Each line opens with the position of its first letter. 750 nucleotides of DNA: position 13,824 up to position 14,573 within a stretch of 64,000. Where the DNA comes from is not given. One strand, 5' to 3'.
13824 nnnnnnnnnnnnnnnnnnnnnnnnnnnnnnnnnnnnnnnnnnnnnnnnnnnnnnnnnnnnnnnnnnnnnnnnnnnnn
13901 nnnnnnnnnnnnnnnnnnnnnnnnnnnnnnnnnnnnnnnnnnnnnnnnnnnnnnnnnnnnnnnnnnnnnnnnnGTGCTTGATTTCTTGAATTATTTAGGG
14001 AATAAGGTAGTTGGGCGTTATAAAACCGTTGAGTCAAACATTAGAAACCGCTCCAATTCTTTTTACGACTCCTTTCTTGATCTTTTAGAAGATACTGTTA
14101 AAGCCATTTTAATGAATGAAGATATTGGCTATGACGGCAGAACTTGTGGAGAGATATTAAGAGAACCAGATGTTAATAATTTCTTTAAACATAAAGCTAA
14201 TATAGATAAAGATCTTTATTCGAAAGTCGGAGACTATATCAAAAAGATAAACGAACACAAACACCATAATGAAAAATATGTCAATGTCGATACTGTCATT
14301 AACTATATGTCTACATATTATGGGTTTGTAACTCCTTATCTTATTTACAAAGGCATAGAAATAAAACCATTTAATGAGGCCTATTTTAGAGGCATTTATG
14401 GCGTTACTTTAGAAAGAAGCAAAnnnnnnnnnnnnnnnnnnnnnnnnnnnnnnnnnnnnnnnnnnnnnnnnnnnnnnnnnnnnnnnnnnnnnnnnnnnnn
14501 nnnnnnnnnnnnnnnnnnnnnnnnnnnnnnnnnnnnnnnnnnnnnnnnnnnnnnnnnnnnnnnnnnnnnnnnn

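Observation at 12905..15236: HEPN-like (RNxxxH) protein translationally coupled to a membrane protein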

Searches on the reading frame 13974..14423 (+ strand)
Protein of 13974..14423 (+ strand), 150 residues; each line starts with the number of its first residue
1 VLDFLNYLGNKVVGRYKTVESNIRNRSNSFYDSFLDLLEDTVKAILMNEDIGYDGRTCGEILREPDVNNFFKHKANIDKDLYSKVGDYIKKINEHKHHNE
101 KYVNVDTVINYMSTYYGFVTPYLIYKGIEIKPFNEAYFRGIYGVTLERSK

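Call 33: search_protein_families(library=pfam, alignment_id=A3, max_evalue=10)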
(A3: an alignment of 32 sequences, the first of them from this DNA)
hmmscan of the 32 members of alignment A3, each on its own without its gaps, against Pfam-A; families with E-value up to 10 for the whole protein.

A. member 1, seq(150 aa): 2 families
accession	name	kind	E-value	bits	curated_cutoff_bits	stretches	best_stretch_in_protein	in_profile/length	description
PF00611.28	FCH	-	0.06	14.1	27.8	1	66-105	18-58/78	Fes/CIP4, and EFC/F-BAR homology domain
PF10625.14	UspB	-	0.21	12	28.6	1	65-104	44-81/107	Universal stress protein B (UspB)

B. families by the number of members that match (of 32 scanned): 31 families (the first 25 are shown)
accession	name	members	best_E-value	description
PF00611.28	FCH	3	0.0011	Fes/CIP4, and EFC/F-BAR homology domain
PF10625.14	UspB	3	0.018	Universal stress protein B (UspB)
PF00143.24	Interferon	2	0.038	Interferon alpha/beta domain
PF09373.15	PMBR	2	0.093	Pseudomurein-binding repeat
PF19182.5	DUF5864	1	0.0022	Family of unknown function (DUF5864)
PF09871.14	DUF2098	1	0.0023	Uncharacterized protein conserved in archaea (DUF2098)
PF19022.5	DUF5748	1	0.0053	Family of unknown function (DUF5748)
PF12450.13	vWF_A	1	0.0081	von Willebrand factor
PF00386.27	C1q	1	0.023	C1q domain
PF18534.6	HBD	1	0.034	Helical bundle domain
PF25083.1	GIPC1_GH1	1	0.042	GIPC1-3 GH1 domain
PF14733.11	ACDC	1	0.044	AP2-coincident C-terminal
PF04356.17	DUF489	1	0.047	Protein of unknown function (DUF489)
PF07962.17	Swi3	1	0.063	Replication Fork Protection Component Swi3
PF00435.27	Spectrin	1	0.068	Spectrin repeat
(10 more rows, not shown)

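Call 34: search_solved_structures(query=A3, max_evalue=10, show_alignments=3)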
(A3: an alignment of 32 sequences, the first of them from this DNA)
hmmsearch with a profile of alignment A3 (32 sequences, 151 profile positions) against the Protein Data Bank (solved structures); distinct sequences matched with E-value up to 10: 4.
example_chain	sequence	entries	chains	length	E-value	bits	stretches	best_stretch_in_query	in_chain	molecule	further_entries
4oci_A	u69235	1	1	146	0.25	14.4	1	57-99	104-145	Calmodulin, putative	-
4o1o_A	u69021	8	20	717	0.57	13.2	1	69-143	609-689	Ribonuclease L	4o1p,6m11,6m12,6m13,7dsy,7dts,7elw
2q62_A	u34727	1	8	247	0.75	12.9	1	10-51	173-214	arsH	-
7ple_A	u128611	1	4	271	1.5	11.9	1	11-51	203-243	NADPH-dependent FMN reductase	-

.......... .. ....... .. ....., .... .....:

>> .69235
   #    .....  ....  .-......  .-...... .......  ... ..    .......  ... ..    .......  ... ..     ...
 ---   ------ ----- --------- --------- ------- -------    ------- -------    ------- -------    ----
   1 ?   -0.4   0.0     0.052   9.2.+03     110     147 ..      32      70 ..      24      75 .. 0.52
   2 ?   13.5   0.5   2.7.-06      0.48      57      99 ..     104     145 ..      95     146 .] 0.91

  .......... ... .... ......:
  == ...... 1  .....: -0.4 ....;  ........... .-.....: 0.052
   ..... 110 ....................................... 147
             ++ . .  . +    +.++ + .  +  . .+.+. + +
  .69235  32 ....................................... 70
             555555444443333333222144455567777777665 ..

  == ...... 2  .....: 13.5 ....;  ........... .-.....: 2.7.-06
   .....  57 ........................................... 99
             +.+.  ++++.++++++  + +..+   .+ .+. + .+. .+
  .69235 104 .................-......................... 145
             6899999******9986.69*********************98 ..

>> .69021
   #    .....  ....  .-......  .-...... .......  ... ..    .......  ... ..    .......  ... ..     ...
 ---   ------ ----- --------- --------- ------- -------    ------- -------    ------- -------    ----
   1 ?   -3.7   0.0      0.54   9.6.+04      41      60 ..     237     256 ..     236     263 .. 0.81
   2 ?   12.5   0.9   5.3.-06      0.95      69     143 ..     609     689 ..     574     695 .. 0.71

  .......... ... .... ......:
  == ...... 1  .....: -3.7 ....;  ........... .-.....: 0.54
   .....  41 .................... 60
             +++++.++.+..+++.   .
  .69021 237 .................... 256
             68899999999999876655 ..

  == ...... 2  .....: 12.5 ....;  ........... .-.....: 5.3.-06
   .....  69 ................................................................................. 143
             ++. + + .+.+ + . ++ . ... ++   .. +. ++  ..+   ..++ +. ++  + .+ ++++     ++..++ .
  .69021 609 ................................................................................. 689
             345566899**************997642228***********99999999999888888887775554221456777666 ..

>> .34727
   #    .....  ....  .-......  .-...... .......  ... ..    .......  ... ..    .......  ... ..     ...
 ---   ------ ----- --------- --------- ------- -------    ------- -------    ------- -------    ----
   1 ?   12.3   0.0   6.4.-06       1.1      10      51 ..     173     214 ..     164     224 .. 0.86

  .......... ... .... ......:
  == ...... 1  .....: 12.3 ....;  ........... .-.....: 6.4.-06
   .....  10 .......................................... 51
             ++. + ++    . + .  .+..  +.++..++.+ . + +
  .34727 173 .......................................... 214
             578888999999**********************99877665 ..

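Call 40: find_related_loci(query=A3, collection=genome_contigs, flank=6000)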
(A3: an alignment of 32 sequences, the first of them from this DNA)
Query A3 (150 aa) in genome_contigs; peptide patterns used: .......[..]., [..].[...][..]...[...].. (x = any residue, [..] = any of these).
79 stretches matched a pattern; 51 encode a relative of the query (tblastn E <= 1e-3); 51 distinct loci.
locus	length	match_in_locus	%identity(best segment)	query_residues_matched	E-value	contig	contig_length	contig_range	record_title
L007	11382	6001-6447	56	1-149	7e-59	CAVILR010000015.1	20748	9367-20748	Lachnospiraceae bacterium isolate H07676-L1_cleanbin_000045 genome assembly, contig: Spades_H07676-L1_contig_2090, whole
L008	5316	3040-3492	53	1-150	8e-50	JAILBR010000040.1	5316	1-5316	MAG: Bacilli bacterium isolate RUI564 k141_15122253_flag=0_multi=65.6232_len=5316, whole genome shotgun sequence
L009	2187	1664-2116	51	1-150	2e-46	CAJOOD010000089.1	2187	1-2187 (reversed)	uncultured Bacilli bacterium isolate Rumen_Coassembly_mag_163 genome assembly, contig: k87_9403626, whole genome shotgun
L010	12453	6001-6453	51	1-150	4e-46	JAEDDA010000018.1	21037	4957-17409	MAG: Bacilli bacterium isolate MAG020 NODE_1933_length_21037_cov_13.280621, whole genome shotgun sequence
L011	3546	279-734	45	1-150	3e-43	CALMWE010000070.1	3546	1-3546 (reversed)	MAG TPA_asm: uncultured Bacillales bacterium isolate SRR8859111_bin.165_CONCOCT_v1.1_MAG genome assembly, contig: ERZ164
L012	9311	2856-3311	49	1-150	3e-42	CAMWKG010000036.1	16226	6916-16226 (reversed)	MAG TPA_asm: uncultured Mollicutes bacterium isolate SRR14411256_bin.9_metawrap_v1.3_MAG genome assembly, contig: NODE.4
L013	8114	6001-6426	46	5-145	4e-36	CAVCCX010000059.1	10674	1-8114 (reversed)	Bacteroides uniformis isolate H07666-L1_cleanbin_000019 genome assembly, contig: Spades_H07666-L1_contig_4598, whole gen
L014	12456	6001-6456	41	1-150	4e-36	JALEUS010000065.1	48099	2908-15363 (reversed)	MAG: Bacilli bacterium isolate SUG353 k141_3481227, whole genome shotgun sequence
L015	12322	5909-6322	44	7-143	2e-35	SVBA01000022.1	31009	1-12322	MAG: Erysipelotrichaceae bacterium isolate SIG216 NODE_526_length_31009_cov_46.924641, whole genome shotgun sequence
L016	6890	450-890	46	1-145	3e-35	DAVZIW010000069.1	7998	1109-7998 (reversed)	MAG TPA_asm: Candidatus Enteromonas sp. isolate gSpreadC_ID_56 NODE_1386_length_7998_cov_6.104746, whole genome shotgun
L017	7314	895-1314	44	7-145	6e-35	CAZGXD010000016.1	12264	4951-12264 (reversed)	MAG TPA_asm: uncultured Muribaculaceae bacterium isolate binchicken_co157_473 genome assembly, contig: NODE_12501_length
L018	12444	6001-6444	42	1-146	2e-34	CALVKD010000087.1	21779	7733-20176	MAG: uncultured Bacilli bacterium isolate E04__bin42 genome assembly, contig: E04__k127_3187888, whole genome shotgun se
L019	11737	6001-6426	45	5-145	2e-34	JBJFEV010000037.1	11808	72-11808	MAG: Bacilli bacterium isolate PUUB49_bin.008 NODE_2063_length_11808_cov_5.703820, whole genome shotgun sequence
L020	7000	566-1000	42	1-144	2e-34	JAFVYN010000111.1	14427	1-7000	MAG: Clostridia bacterium isolate RGIG5511 Sheep_Colon.Co__c2124707, whole genome shotgun sequence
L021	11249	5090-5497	48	12-145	3e-34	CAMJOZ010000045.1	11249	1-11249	MAG: uncultured Bacillales bacterium isolate SRR12081300_bin.116_metaWRAP_v1.3_MAG genome assembly, contig: ERZ12289770.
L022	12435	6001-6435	43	1-144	5e-34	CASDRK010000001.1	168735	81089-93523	uncultured Clostridia bacterium isolate SI.O63.metabat-bins.133 genome assembly, contig: SI.O63.metabat-bins.133.fa_k141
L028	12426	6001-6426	44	1-143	3e-33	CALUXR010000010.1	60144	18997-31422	MAG: uncultured Acholeplasmatales bacterium isolate BRZ_KG__bin78 genome assembly, contig: BRZ_KG__NODE_624_length_60144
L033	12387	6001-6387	46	1-128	1e-32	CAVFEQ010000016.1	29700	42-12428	Paludibacteraceae bacterium isolate G02652-L1_cleanbin_000026 genome assembly, contig: Spades_G02652-L1_contig_957, whol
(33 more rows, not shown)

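Call 95: search_protein_families(library=pfam, proteins=[L022:4770-6005:+, L019:4568-6001:+, L033:4674-5996:+, L009:235-1671:+, L008:3859-4581:+, L028:6809-7558:+, L010:6812-8065:+], max_evalue=0.01)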
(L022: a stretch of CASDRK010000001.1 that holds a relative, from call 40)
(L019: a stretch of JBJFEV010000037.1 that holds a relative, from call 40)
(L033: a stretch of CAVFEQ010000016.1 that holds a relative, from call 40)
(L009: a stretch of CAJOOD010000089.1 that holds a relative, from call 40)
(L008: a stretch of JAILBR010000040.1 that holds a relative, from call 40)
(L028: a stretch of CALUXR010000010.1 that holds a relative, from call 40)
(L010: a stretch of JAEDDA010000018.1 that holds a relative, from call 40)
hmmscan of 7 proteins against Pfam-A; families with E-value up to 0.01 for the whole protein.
L022:4770-6005:+ (412 aa): 1 family
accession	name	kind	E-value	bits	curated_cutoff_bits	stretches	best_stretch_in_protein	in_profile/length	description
PF14022.11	DUF4238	-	6.5e-15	55.7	27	1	3-358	1-267/281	Protein of unknown function (DUF4238)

L019:4568-6001:+ (478 aa): 1 family
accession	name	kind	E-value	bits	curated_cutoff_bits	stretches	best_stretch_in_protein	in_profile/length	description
PF14022.11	DUF4238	-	5.8e-16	59.2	27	1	2-351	1-278/281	Protein of unknown function (DUF4238)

L033:4674-5996:+ (441 aa): 1 family
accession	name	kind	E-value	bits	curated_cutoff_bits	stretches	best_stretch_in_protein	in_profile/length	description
PF14022.11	DUF4238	-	5.5e-23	82.2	27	1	5-218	1-213/281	Protein of unknown function (DUF4238)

L009:235-1671:+ (479 aa): 1 family
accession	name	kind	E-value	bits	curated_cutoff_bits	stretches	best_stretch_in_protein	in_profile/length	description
PF14022.11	DUF4238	-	1e-11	45.2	27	1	2-196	1-205/281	Protein of unknown function (DUF4238)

L008:3859-4581:+ (241 aa): 0 families

L028:6809-7558:+ (250 aa): 2 families
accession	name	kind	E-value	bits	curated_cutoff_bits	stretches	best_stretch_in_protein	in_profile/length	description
PF07695.17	7TMR-DISM_7TM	-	0.0008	19.8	29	1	69-130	89-150/205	7TM diverse intracellular signalling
PF03706.18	LPG_synthase_TM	-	0.0054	16.7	33.4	1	75-219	116-265/302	Lysylphosphatidylglycerol synthase TM region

L010:6812-8065:+ (418 aa): 0 families

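Call 107: find_related_loci(query=A3, collection=viral_contigs, flank=8000)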
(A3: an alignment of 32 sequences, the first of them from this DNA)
Query A3 (150 aa) in viral_contigs; peptide patterns used: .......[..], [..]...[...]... (x = any residue, [..] = any of these).
207 stretches matched a pattern, but none encodes a relative of the query by tblastn (E <= 1e-3).

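Call 111: search_protein_families(library=padloc, proteins=[L022:4770-6005:+, L019:4568-6001:+, L008:3859-4581:+, L010:6812-8065:+], max_evalue=0.01)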
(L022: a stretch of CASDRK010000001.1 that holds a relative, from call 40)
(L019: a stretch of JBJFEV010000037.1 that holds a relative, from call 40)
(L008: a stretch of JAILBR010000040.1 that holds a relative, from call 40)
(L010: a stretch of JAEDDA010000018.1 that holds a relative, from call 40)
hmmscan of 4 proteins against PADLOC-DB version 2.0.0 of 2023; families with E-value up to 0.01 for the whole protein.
L022:4770-6005:+ (412 aa): 0 families

L019:4568-6001:+ (478 aa): 0 families

L008:3859-4581:+ (241 aa): 0 families

L010:6812-8065:+ (418 aa): 0 families
